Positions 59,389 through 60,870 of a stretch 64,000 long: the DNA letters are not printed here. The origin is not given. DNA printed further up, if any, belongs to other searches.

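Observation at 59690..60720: Terminal module ends in a papain-fold BtrH-like domain instead of a thioesterase: candidate non-canonical chain-release or transfer domain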

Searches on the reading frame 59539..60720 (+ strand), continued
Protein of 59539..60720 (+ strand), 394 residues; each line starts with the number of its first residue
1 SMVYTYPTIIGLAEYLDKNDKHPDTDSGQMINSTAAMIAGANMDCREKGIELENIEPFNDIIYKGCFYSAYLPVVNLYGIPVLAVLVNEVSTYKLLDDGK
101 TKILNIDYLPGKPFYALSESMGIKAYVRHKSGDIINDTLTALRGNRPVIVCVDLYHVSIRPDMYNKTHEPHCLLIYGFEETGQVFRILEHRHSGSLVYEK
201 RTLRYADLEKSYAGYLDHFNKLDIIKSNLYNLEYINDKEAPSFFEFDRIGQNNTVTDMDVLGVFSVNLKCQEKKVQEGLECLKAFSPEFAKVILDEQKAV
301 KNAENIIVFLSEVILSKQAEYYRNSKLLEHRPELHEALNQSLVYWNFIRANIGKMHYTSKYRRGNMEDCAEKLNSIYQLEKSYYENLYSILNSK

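Call 52: find_encoding_contigs(protein=P0153, flank=10000, max_places=1)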
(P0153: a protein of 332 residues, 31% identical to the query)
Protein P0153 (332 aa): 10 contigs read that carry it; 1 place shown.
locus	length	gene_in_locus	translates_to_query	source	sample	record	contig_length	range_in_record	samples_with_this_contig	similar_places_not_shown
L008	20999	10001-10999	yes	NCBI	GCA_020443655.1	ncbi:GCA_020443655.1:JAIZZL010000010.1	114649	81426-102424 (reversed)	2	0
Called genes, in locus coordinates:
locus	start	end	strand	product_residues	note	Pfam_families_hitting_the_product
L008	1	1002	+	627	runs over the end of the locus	PF02518:HATPase_c (faint), PF13589:HATPase_c_3, PF00183:HSP90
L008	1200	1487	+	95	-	-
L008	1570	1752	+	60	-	-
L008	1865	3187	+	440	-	PF03023:MurJ (weak), PF01554:MatE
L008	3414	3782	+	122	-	PF22128:Alp7A_like_C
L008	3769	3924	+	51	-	-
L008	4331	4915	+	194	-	PF22624:AASDHPPT_N, PF01648:ACPS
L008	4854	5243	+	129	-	PF00975:Thioesterase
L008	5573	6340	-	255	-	PF13276:HTH_21, PF00665:rve, PF13683:rve_3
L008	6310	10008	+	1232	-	PF02801:Ketoacyl-synt_C, PF16197:KAsynt_C_assoc, PF22336:RhiE-like_linker, PF22621:CurL-like_PKS_C, PF21089:PKS_DH_N, PF14765:PS-DH, PF21394:Beta-ketacyl_N, PF08659:KR, +3 more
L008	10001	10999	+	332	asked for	-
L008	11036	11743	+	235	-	PF00561:Abhydrolase_1 (weak), PF00975:Thioesterase, PF12146:Hydrolase_4 (weak), PF12697:Abhydrolase_6 (faint)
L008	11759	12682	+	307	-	PF00005:ABC_tran, PF13304:AAA_21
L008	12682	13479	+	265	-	PF12698:ABC2_membrane_3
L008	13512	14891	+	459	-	PF01212:Beta_elim_lyase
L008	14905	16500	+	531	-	PF02525:Flavodoxin_2, PF03358:FMN_red, PF02036:SCP2 (weak)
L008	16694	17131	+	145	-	PF00364:Biotin_lipoyl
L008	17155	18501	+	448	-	PF00289:Biotin_carb_N, PF14397:ATPgrasp_ST (faint), PF02655:ATP-grasp_3 (faint), PF02786:CPSase_L_D2, PF07478:Dala_Dala_lig_C, PF08443:RimK (weak), PF02222:ATP-grasp, PF02785:Biotin_carb_C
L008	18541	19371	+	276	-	PF01039:Carboxyl_trans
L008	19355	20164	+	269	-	PF03255:ACCA, PF01039:Carboxyl_trans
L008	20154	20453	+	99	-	-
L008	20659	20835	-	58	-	-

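Call 53: find_encoding_contigs(protein=P0015, flank=10000, max_places=1)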
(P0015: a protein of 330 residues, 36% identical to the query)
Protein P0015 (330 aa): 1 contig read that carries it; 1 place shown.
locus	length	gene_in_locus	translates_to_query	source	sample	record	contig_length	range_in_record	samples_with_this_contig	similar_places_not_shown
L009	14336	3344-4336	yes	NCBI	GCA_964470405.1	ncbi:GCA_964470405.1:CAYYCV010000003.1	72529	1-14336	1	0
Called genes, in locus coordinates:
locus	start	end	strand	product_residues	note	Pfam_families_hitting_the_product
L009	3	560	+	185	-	?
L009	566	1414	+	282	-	PF00528:BPD_transp_1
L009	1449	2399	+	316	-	PF14488:DUF4434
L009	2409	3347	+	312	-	PF00480:ROK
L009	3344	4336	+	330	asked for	PF14399:BtrH_N (weak)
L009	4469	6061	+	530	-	PF00550:PP-binding, PF00668:Condensation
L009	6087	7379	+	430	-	PF00501:AMP-binding, PF13193:AMP-binding_C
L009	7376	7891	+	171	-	PF14573:PP-binding_2 (faint), PF00550:PP-binding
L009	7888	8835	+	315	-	PF19468:DUF6005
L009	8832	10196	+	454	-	PF20706:GT4-conflict (weak), PF00534:Glycos_transf_1, PF13692:Glyco_trans_1_4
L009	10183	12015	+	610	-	PF00664:ABC_membrane, PF00005:ABC_tran, PF09818:ABC_ATPase (faint), PF13304:AAA_21 (faint), PF02463:SMC_N (weak)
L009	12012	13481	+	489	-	PF00501:AMP-binding, PF13193:AMP-binding_C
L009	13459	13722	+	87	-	PF00550:PP-binding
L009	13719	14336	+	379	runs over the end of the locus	PF00501:AMP-binding (faint)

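Call 57: search_solved_structures(query=A1, max_evalue=10, show_alignments=5)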
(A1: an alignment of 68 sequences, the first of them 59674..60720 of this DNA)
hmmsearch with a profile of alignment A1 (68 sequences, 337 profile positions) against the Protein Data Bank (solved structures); distinct sequences matched with E-value up to 10: 16.
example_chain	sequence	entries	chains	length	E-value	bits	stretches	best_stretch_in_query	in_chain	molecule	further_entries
8a3k_UNK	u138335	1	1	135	0.028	16.9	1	213-331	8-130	sc-apCC-4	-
8f29_7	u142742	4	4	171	0.055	15.9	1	178-288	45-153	ATP synthase subunit d, mitochondrial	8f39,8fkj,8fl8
6b2z_d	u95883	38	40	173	0.057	15.9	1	178-288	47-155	ATP synthase subunit d, mitochondrial | ATP synthase subunit d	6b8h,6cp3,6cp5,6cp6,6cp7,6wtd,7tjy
8qae_A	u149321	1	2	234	0.11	14.9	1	218-332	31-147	sc-apCC-6-SLLA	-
9r1j_A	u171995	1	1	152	0.15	14.4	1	202-302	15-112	sc-apCC-4-NR-1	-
9r1k_A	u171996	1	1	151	0.26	13.7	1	212-301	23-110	sc-apCC-4-A7F-1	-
9r1m_A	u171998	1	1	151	0.28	13.6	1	214-300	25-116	sc-apCC-4-LMF-1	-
8gs1_B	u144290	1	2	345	0.32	13.4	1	88-131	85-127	Azi29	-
7wuw_C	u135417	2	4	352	0.33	13.4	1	88-131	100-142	AziU3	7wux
5j2l_B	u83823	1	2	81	1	11.7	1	197-259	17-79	protein design 2L4HC2_11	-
6dm9_A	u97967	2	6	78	1.1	11.7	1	206-261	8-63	DHD15_extended_A | DHD15_closed_A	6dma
6nyk_A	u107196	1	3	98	1.6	11.1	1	219-285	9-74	Design construct XAX_GGDQ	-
5wwo_C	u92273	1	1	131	1.6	11.1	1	159-243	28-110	Protein LTV1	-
8qad_A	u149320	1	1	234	2.4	10.5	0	208-300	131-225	sc-apCC-6-LLIA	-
9r1n_A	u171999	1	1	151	4.7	9.6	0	213-298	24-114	sc-apCC-4-DPH-2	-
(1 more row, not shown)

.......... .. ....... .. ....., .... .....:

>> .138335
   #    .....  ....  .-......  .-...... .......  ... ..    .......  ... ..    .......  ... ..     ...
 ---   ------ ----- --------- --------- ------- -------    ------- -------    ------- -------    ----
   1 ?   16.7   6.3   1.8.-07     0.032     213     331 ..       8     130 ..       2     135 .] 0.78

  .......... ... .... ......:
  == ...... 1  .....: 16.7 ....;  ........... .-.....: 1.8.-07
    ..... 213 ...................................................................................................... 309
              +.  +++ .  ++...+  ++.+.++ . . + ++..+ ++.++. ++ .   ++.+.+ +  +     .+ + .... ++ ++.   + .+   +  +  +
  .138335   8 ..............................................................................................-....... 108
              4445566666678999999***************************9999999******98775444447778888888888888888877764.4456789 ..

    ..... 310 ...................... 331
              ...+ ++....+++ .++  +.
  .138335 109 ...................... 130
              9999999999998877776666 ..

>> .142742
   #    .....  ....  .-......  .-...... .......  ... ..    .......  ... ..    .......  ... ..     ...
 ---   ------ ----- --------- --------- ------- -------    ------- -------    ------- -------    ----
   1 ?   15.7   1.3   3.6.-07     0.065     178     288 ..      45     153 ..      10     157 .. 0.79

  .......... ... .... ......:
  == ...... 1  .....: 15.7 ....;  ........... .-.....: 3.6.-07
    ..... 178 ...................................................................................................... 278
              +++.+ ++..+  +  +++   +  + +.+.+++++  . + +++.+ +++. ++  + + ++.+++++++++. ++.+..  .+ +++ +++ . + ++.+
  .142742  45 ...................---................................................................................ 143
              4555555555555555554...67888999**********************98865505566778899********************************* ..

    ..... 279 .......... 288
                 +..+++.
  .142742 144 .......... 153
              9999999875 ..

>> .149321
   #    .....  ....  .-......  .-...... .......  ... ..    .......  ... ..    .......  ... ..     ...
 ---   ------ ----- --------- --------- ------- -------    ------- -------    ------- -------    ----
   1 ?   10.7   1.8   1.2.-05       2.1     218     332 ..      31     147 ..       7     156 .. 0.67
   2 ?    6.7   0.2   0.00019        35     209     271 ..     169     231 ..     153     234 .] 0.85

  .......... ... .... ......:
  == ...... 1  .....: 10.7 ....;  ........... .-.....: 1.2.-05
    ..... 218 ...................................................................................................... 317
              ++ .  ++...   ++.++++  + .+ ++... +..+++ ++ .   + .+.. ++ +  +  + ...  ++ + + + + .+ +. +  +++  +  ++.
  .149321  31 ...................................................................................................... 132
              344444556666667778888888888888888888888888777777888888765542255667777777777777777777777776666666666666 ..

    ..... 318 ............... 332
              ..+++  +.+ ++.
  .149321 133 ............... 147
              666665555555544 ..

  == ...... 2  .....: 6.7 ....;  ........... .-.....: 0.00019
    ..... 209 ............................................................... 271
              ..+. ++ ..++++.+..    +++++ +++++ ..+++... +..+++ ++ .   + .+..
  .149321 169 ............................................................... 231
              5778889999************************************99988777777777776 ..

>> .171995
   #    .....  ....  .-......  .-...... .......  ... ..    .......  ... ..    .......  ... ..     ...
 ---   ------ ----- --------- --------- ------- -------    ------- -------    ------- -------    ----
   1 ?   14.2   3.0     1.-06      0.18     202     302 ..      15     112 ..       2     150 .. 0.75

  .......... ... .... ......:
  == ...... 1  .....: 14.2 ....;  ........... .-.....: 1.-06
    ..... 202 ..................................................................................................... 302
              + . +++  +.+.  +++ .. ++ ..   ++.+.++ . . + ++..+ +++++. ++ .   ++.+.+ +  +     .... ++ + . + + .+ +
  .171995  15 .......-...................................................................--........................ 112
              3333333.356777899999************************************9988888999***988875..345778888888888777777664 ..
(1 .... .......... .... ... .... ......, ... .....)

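Call 58: search_protein_families(library=pfam, alignment_id=A1, max_evalue=0.01)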
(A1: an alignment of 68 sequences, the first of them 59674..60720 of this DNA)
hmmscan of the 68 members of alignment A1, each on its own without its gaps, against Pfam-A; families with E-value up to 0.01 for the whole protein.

A. member 1, window:59674-60720:+ (349 aa): 2 families
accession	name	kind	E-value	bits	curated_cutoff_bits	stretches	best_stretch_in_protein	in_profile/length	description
PF14399.12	BtrH_N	-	3.3e-06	27.8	29.7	1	65-143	52-132/134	Butirosin biosynthesis protein H, N-terminal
PF13529.12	Peptidase_C39_2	-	2.6e-05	25.3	24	1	20-140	15-137/143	Peptidase_C39 like family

B. families by the number of members that match (of 68 scanned): 13 families
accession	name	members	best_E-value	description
PF14399.12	BtrH_N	67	1.9e-12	Butirosin biosynthesis protein H, N-terminal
PF13529.12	Peptidase_C39_2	59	2.4e-10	Peptidase_C39 like family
PF08893.15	DUF1839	2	6.1e-05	Domain of unknown function (DUF1839)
PF19468.4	DUF6005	2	0.0035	Family of unknown function (DUF6005)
PF00550.31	PP-binding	1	6.7e-06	Phosphopantetheine attachment site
PF09488.16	Osmo_MPGsynth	1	0.00074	Mannosyl-3-phosphoglycerate synthase (osmo_MPGsynth)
PF00517.22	GP41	1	0.002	Retroviral envelope protein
PF18038.7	FERM_N_2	1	0.0051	FERM N-terminal domain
PF21450.3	RIF2_lid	1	0.0057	RIF2, AAA+ lid domain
PF13797.11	Post_transc_reg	1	0.0063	Post-transcriptional regulator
PF22037.2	PSD13_N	1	0.0066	PSD13 N-terminal repeats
PF14868.11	DUF4487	1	0.0073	Domain of unknown function (DUF4487)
PF18744.7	SNAD1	1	0.0097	Secreted Novel AID/APOBEC-like Deaminase 1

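Call 63: find_related_loci(query=A3, collection=metagenome_contigs, flank=6000)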
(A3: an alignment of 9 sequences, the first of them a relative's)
Query A3 (372 aa) in metagenome_contigs; peptide patterns used: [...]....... (x = any residue, [..] = any of these).
83 stretches matched a pattern; 12 encode a relative of the query (tblastn E <= 1e-3); 12 distinct loci.
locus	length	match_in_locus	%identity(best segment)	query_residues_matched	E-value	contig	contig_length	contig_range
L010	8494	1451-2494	38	24-368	2e-72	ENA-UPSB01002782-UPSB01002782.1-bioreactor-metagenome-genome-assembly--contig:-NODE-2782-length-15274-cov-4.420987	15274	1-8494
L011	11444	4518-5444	36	41-346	2e-58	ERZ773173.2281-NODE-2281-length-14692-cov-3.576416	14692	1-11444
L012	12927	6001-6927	36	41-346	2e-58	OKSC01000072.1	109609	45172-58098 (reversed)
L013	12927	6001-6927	36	41-346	2e-58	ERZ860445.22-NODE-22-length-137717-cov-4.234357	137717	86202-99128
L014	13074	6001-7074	32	41-364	2e-55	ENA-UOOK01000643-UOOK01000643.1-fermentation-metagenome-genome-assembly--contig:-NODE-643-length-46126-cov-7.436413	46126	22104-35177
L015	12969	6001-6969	33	41-365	2e-46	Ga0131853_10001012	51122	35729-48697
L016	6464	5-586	36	127-318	3e-35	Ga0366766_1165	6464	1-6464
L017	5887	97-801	36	135-367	2e-35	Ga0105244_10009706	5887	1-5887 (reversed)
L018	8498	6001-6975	28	38-363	1e-39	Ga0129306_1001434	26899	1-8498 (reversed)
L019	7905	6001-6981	27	39-363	1e-33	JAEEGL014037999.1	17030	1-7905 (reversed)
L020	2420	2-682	29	117-342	4e-30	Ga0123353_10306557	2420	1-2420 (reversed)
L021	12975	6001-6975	28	38-363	3e-39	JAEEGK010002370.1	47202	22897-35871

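Call 66: search_protein_families(library=pfam, proteins=[L015:7276-8757:+, L017:1111-2277:+, L016:3625-5070:+, L012:8370-9230:+, L016:760-2151:+, L016:2165-3208:+, L021:7277-8995:+, L021:9150-10883:+, L004:10958-12205:+, L010:3083-4435:+], max_evalue=0.001)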
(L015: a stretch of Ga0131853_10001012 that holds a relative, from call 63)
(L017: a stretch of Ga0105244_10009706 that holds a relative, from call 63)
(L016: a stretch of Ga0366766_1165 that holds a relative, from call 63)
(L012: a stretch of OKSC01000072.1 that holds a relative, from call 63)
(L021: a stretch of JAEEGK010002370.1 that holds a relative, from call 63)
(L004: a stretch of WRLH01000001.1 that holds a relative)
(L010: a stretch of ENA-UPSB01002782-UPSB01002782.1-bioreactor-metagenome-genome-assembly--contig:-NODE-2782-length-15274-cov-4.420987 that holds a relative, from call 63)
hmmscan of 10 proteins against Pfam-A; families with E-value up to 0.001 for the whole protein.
L015:7276-8757:+ (494 aa): 2 families
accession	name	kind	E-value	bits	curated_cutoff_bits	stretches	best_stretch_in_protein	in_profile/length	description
PF04055.27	Radical_SAM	-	2.4e-14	54.3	29.5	1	223-383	3-165/166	Radical SAM superfamily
PF02310.24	B12-binding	-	1.9e-06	28.1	32.1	1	26-159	12-120/121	B12 binding domain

L017:1111-2277:+ (389 aa): 1 family
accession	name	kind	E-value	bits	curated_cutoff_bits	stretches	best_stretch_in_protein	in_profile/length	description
PF00144.29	Beta-lactamase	-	2.1e-54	185.4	27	1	18-333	2-312/329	Beta-lactamase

L016:3625-5070:+ (482 aa): 2 families
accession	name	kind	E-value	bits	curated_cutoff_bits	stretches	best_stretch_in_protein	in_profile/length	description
PF04055.27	Radical_SAM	-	3.1e-18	67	29.5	1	126-276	4-144/166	Radical SAM superfamily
PF13353.11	Fer4_12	-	5.3e-08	33.7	22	1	124-218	10-98/137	4Fe-4S single cluster domain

L012:8370-9230:+ (287 aa): 6 families
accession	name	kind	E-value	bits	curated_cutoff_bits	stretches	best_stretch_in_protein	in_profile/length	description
PF13304.12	AAA_21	-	2.2e-12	48.1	27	2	203-248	260-304/304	AAA domain, putative AbiEii toxin, Type IV TA system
PF13175.12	AAA_15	-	2.8e-11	44.1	32.1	1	195-246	322-373/374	AAA ATPase domain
PF00005.33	ABC_tran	-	7.4e-09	36.8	25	1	52-211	13-136/137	ABC transporter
PF02463.25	SMC_N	-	1.3e-05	25.2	40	0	46-70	19-44/220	RecF/RecN/SMC N terminal domain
PF13555.12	AAA_29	-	0.00036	20.7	27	1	45-84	15-56/61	P-loop containing region of AAA domain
PF13476.12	AAA_23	-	0.00041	21.5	27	0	42-198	10-150/201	AAA domain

L016:760-2151:+ (464 aa): 0 families

L016:2165-3208:+ (348 aa): 1 family
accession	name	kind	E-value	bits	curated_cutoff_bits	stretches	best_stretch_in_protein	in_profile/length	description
PF01136.24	Peptidase_U32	-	1e-24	87.6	22.4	1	98-310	4-199/233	Peptidase family U32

L021:7277-8995:+ (573 aa): 3 families
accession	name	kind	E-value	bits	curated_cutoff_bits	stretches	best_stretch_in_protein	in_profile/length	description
PF00501.34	AMP-binding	-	2.6e-43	148.7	29.9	1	17-351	9-384/384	AMP-binding enzyme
PF00550.31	PP-binding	-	1.2e-12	48.3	20.8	1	506-568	2-67/67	Phosphopantetheine attachment site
PF23562.2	AMP-binding_C_3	-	2.2e-09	38.2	20.8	1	387-485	2-108/124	AMP-binding enzyme C-terminal domain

L021:9150-10883:+ (578 aa): 1 family
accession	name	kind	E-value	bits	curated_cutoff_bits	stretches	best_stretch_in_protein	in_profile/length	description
PF00990.26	GGDEF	-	1.1e-24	87.5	23.8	1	413-560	1-157/161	Diguanylate cyclase, GGDEF domain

L004:10958-12205:+ (416 aa): 1 family
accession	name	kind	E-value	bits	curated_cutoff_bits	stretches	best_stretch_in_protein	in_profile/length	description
PF00331.26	Glyco_hydro_10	-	6.8e-34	117.9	22.1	1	86-358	47-309/311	Glycosyl hydrolase family 10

L010:3083-4435:+ (451 aa): 1 family
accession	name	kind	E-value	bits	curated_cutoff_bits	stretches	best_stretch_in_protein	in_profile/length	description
PF01554.23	MatE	-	2.1e-50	171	24.9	2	21-181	1-161/161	MatE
